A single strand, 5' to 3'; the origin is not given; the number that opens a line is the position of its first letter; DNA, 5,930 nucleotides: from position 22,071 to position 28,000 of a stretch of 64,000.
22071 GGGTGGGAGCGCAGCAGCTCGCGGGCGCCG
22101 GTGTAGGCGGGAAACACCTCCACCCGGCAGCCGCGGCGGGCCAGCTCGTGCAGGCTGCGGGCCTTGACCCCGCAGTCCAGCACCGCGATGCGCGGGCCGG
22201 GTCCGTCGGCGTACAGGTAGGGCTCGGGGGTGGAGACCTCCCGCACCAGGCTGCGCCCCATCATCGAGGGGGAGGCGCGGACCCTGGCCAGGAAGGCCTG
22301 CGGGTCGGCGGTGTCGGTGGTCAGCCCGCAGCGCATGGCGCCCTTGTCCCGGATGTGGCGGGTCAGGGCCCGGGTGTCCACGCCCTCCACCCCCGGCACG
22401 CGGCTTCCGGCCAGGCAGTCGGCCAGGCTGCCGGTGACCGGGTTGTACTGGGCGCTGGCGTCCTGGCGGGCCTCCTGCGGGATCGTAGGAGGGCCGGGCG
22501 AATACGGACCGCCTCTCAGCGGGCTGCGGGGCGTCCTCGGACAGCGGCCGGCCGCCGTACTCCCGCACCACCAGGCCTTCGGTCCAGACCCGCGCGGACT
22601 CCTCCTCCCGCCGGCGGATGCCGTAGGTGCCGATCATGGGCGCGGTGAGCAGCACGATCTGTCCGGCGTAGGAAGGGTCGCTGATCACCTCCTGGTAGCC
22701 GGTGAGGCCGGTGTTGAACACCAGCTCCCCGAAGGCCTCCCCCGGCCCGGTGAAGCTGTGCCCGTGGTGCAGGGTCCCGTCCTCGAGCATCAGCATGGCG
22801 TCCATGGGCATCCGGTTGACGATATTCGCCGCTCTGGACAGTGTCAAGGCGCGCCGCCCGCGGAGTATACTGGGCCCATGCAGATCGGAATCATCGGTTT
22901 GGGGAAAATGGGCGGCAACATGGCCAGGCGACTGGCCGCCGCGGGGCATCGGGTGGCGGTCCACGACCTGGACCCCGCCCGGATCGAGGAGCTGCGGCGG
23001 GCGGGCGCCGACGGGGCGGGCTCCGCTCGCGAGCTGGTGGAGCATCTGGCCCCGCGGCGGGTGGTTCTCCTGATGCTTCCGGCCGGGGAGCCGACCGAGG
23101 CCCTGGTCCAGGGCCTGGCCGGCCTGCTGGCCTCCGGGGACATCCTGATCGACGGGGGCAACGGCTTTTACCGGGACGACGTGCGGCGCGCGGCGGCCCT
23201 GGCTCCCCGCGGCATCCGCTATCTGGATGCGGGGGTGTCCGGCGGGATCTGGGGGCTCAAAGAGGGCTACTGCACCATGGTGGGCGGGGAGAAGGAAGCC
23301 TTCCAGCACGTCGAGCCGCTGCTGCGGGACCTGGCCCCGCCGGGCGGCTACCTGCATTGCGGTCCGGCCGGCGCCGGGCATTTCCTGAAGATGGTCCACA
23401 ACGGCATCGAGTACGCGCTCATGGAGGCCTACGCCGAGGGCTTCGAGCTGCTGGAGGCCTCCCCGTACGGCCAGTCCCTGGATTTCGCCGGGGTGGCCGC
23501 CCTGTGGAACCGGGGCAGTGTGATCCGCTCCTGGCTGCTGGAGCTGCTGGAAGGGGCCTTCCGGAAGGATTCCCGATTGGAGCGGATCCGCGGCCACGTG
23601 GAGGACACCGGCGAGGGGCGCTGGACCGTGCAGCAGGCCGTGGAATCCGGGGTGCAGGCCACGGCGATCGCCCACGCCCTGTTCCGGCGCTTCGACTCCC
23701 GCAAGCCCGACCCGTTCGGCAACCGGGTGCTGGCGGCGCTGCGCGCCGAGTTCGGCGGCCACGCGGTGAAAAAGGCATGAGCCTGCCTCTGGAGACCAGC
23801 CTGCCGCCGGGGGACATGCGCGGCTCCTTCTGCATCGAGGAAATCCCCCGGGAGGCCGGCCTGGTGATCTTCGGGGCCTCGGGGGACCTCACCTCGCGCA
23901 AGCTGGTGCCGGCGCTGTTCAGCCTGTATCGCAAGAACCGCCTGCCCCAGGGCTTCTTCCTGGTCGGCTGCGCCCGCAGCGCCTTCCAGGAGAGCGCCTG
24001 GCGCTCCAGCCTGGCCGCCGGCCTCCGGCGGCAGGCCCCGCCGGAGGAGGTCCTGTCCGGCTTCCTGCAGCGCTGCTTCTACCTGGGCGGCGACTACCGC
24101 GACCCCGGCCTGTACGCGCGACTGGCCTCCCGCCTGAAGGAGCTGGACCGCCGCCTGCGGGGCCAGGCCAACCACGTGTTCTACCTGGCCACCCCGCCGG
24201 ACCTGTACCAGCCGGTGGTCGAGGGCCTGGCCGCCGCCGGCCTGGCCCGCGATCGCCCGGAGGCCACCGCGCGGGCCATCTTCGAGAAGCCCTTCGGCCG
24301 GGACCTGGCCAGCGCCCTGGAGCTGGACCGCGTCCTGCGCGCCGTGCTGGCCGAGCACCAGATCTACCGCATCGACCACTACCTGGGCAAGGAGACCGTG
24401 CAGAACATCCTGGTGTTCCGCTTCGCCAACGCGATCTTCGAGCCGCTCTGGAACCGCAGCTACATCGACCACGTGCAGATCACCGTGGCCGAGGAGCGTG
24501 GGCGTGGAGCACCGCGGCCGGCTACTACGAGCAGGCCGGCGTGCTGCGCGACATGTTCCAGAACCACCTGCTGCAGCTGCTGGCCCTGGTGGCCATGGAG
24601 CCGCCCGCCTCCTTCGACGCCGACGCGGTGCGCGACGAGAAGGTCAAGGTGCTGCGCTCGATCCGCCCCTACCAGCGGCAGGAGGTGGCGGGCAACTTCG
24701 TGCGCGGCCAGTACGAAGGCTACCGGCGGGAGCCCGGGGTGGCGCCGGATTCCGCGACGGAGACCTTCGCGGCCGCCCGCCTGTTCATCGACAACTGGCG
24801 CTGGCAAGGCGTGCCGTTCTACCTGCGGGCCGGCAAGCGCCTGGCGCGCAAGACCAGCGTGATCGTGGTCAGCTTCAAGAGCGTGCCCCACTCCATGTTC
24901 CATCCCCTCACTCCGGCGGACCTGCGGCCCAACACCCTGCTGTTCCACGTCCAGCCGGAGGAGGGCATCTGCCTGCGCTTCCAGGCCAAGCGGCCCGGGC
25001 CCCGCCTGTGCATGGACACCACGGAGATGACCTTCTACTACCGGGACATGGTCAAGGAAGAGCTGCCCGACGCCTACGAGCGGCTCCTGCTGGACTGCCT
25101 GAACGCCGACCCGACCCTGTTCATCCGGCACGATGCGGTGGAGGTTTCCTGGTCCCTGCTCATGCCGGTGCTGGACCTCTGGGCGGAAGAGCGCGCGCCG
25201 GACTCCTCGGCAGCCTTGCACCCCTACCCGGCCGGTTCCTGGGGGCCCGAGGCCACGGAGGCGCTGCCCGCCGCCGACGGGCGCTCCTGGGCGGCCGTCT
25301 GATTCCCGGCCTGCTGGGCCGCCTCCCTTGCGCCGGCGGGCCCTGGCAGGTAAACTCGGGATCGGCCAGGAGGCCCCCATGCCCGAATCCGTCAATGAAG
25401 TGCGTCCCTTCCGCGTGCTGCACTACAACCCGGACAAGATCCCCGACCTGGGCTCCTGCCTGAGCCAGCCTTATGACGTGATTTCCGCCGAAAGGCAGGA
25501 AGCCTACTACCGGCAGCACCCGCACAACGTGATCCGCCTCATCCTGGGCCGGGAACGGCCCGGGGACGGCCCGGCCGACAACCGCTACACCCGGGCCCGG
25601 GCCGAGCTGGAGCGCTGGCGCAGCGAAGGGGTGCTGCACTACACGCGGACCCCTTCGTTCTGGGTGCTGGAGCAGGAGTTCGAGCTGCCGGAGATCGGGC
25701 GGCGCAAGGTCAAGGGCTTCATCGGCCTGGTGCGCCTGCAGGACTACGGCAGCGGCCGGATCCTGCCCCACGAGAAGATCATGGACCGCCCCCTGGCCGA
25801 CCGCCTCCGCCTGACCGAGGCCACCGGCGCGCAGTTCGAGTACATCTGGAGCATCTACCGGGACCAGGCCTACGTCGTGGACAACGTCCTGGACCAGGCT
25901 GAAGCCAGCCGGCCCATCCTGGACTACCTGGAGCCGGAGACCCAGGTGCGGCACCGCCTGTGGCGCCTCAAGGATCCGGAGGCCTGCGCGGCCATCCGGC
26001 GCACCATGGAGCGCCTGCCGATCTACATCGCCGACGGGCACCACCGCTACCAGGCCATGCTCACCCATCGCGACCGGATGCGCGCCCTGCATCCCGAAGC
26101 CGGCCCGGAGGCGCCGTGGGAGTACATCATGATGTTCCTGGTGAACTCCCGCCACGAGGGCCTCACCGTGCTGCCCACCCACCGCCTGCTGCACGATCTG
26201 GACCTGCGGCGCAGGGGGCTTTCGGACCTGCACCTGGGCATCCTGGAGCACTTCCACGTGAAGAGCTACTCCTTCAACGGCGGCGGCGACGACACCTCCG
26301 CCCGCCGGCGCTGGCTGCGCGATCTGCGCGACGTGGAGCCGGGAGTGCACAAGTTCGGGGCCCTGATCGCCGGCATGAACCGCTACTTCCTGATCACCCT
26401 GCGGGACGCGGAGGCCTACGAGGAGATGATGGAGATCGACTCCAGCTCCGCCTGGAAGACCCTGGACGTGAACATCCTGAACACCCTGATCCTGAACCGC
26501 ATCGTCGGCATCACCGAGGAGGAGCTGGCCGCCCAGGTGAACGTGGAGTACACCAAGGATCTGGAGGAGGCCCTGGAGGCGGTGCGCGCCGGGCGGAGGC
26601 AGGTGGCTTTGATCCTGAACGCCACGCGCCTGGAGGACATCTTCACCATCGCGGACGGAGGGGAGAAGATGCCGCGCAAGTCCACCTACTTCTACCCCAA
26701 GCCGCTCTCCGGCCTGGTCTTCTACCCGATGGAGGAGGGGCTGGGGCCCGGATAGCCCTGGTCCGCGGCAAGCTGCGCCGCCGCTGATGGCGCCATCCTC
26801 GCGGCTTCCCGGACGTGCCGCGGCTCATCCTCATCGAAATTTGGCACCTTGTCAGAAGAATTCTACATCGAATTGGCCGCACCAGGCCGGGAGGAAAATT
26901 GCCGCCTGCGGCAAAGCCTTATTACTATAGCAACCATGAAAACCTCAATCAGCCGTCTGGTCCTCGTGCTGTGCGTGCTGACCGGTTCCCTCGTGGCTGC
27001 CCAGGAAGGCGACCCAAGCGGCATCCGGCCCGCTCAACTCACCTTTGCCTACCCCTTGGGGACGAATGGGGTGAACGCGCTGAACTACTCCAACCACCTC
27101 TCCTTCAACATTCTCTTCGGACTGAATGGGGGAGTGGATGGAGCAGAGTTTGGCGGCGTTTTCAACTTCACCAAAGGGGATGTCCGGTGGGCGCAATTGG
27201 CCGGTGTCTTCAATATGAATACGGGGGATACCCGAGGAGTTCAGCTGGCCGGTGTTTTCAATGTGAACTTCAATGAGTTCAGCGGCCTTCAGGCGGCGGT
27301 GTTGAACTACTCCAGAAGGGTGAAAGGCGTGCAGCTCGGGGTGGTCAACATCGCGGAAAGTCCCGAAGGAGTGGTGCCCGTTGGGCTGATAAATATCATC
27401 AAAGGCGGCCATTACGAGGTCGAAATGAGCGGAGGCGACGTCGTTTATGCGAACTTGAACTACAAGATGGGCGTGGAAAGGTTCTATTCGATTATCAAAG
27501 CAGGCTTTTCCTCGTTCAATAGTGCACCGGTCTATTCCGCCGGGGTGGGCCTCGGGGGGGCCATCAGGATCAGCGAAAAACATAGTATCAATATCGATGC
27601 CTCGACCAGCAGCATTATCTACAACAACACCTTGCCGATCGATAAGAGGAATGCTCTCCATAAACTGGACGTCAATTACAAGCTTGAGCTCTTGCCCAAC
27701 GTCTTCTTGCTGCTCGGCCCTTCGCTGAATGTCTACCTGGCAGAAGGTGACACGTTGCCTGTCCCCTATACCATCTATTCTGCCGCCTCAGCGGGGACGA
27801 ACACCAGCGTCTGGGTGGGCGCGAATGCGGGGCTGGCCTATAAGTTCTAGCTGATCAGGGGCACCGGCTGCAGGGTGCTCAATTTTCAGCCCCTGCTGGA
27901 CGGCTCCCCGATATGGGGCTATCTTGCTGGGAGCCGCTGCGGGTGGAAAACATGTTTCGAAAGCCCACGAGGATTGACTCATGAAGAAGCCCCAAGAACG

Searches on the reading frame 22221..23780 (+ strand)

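Call 35: search_protein_families(library=pfam, proteins=[window:22221-23780:+], max_evalue=0.001)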
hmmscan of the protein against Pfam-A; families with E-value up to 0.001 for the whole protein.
window:22221-23780:+ (519 aa): 8 families
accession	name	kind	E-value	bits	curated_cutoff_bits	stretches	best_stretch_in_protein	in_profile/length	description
PF03446.21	NAD_binding_2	-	4.3e-42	144.3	21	1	221-372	1-153/161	NAD binding domain of 6-phosphogluconate dehydrogenase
PF00393.24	6PGD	-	4.9e-21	75.8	27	1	386-495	1-115/290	6-phosphogluconate dehydrogenase, C-terminal domain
PF03807.23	F420_oxidored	-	1.2e-07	32.7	21.6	1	221-311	1-90/94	NADP oxidoreductase coenzyme F420-dependent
PF02826.25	2-Hacid_dh_C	-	4.8e-07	29.8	25.1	1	215-313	32-127/178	D-isomer specific 2-hydroxyacid dehydrogenase, NAD binding domain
PF02254.24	TrkA_N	-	4.4e-05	24.2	23.8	1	223-263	2-42/116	TrkA-N domain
PF03721.20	UDPG_MGDP_dh_N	-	7.7e-05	22.8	27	1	220-260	1-41/187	UDP-glucose/GDP-mannose dehydrogenase family, NAD binding domain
PF02737.24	3HCDH_N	-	0.00018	21.9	22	1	221-261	1-41/180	3-hydroxyacyl-CoA dehydrogenase, NAD binding domain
PF02558.23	ApbA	-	0.00093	19.3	22.2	0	222-265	1-43/150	Ketopantoate reductase PanE/ApbA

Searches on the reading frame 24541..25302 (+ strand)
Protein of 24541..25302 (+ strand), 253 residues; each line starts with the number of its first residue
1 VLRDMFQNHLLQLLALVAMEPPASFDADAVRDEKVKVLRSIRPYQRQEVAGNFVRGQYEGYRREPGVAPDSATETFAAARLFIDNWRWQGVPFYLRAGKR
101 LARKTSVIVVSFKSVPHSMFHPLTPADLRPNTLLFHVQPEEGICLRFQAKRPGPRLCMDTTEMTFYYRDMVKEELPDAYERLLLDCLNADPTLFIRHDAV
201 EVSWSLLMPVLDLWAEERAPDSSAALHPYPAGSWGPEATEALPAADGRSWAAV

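Call 3: search_protein_families(library=pfam, proteins=[window:24541-25302:+], max_evalue=0.01)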
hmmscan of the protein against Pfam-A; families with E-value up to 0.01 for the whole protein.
window:24541-25302:+ (253 aa): 1 family
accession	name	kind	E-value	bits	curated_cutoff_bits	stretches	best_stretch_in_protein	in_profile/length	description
PF02781.21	G6PD_C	-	9.8e-95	317.4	27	1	1-250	44-295/296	Glucose-6-phosphate dehydrogenase, C-terminal domain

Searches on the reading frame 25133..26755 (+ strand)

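Call 3: search_protein_families(library=pfam, proteins=[window:25133-26755:+], max_evalue=0.01)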
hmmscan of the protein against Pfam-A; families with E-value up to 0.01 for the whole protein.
window:25133-26755:+ (540 aa): 1 family
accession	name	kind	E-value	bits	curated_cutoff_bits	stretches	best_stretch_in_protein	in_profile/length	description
PF06245.16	DUF1015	-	7.6e-82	275.3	25.8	1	90-446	1-324/325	Protein of unknown function (DUF1015)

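Call 4: search_protein_families(library=ncbifam, proteins=[window:25133-26755:+], max_evalue=0.01)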
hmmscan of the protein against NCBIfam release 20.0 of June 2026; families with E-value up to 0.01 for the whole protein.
window:25133-26755:+ (540 aa): 0 families

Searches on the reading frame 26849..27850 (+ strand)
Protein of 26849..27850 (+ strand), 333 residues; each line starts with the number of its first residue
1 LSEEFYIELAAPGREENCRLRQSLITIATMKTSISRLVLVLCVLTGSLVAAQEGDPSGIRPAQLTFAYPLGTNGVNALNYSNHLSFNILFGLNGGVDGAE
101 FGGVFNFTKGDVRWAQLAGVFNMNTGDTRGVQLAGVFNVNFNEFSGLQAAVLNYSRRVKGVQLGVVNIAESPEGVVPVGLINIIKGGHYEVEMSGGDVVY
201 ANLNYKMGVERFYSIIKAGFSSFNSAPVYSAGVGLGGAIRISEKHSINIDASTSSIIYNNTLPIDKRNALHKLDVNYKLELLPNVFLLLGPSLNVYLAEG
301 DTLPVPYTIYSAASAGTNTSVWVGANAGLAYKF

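Call 3: search_protein_families(library=pfam, proteins=[window:26849-27850:+], max_evalue=0.01)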
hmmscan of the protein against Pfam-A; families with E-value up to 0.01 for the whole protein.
window:26849-27850:+ (333 aa): 0 families

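Call 4: search_protein_families(library=ncbifam, proteins=[window:26849-27850:+], max_evalue=0.01)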
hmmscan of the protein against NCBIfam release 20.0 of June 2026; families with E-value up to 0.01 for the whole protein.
window:26849-27850:+ (333 aa): 2 families
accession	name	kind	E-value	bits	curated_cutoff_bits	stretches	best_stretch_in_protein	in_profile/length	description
NF047436.1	LA_2272_repeat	domain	4.4e-06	26.4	25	1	146-170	3-28/30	LA_2272 family surface repeat-containing protein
NF047437.1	VC2662_fam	equivalog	3.3e-05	23.4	140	1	118-184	96-172/187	VC2662 family protein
